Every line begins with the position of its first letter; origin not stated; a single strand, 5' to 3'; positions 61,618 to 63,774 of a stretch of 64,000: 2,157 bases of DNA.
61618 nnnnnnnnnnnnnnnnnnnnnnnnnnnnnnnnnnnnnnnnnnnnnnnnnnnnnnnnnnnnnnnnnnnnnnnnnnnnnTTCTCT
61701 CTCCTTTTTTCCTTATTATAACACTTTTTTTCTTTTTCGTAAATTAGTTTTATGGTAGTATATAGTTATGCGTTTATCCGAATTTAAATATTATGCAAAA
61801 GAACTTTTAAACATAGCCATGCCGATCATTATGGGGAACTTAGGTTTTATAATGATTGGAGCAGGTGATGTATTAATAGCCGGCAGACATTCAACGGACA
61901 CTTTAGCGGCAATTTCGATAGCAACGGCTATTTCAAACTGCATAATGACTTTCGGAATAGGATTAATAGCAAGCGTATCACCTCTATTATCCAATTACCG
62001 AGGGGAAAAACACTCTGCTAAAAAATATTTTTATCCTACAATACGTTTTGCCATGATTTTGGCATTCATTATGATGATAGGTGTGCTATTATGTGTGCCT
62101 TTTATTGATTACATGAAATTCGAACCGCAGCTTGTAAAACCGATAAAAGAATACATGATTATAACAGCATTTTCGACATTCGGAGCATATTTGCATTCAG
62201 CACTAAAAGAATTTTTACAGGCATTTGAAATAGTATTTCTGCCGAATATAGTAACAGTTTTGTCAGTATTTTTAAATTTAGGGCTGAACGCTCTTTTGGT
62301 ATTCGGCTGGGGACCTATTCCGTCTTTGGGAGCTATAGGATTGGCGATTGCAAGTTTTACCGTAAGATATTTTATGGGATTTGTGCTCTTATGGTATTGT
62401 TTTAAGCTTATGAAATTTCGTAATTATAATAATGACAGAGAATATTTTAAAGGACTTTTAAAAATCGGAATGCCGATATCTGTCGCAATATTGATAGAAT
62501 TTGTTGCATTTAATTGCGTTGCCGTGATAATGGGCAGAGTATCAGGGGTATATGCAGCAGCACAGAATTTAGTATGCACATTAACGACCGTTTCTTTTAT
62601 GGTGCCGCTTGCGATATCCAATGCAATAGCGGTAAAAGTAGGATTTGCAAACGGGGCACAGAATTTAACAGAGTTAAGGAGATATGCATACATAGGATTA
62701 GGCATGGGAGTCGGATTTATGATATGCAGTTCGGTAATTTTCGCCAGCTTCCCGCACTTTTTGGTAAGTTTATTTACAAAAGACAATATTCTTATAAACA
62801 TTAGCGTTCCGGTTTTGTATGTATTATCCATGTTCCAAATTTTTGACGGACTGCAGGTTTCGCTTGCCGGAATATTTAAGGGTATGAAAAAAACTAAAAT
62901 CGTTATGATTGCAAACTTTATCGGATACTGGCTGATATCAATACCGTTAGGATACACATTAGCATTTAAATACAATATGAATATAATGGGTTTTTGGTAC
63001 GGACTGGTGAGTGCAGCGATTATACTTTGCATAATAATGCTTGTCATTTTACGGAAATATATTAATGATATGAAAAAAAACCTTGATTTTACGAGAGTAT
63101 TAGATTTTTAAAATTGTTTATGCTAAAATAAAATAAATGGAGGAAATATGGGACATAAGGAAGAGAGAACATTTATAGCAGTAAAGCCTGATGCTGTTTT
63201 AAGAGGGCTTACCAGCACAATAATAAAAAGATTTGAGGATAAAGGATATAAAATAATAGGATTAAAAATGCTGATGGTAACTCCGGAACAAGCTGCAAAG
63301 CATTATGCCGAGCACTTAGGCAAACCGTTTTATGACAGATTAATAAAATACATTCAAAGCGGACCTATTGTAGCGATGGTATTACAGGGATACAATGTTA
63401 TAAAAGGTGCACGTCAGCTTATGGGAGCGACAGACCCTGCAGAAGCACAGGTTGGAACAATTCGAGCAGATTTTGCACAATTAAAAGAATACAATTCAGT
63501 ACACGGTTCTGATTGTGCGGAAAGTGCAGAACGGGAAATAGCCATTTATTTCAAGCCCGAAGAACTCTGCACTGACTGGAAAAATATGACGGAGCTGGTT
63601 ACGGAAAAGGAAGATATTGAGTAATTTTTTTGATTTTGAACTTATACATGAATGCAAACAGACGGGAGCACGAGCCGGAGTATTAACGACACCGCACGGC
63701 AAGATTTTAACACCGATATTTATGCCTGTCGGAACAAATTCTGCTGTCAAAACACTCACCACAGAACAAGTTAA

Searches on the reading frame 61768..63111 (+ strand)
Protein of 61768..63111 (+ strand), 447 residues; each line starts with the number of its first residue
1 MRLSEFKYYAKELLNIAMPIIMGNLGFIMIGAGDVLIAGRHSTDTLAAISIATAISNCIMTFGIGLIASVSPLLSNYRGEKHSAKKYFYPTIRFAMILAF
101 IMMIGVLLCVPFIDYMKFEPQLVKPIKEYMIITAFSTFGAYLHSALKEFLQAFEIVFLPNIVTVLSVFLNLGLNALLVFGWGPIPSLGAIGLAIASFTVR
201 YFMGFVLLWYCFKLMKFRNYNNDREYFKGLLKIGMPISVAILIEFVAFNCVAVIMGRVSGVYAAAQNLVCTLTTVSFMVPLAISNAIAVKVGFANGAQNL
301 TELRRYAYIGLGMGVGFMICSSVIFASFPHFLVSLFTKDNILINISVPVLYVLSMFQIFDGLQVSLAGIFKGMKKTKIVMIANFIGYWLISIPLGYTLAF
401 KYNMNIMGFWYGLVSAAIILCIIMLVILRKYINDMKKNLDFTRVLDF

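Call 56: search_protein_families(library=pfam, proteins=[window:61768-63111:+], max_evalue=0.00001)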
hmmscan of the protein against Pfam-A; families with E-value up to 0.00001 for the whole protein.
window:61768-63111:+ (447 aa): 2 families
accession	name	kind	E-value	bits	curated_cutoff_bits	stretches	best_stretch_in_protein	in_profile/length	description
PF01554.23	MatE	-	1.7e-43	148.5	24.9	2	236-397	1-161/161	MatE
PF01943.22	Polysacc_synt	-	1.7e-08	34.7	28.2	0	60-270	49-241/274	Polysaccharide biosynthesis protein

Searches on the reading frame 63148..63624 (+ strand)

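Call 56: search_protein_families(library=pfam, proteins=[window:63148-63624:+], max_evalue=0.00001)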
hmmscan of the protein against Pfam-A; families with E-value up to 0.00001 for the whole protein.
window:63148-63624:+ (158 aa): 1 family
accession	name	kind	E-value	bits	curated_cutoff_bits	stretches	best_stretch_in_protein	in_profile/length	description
PF00334.24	NDK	-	1.1e-54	184.4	27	1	6-139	1-134/135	Nucleoside diphosphate kinase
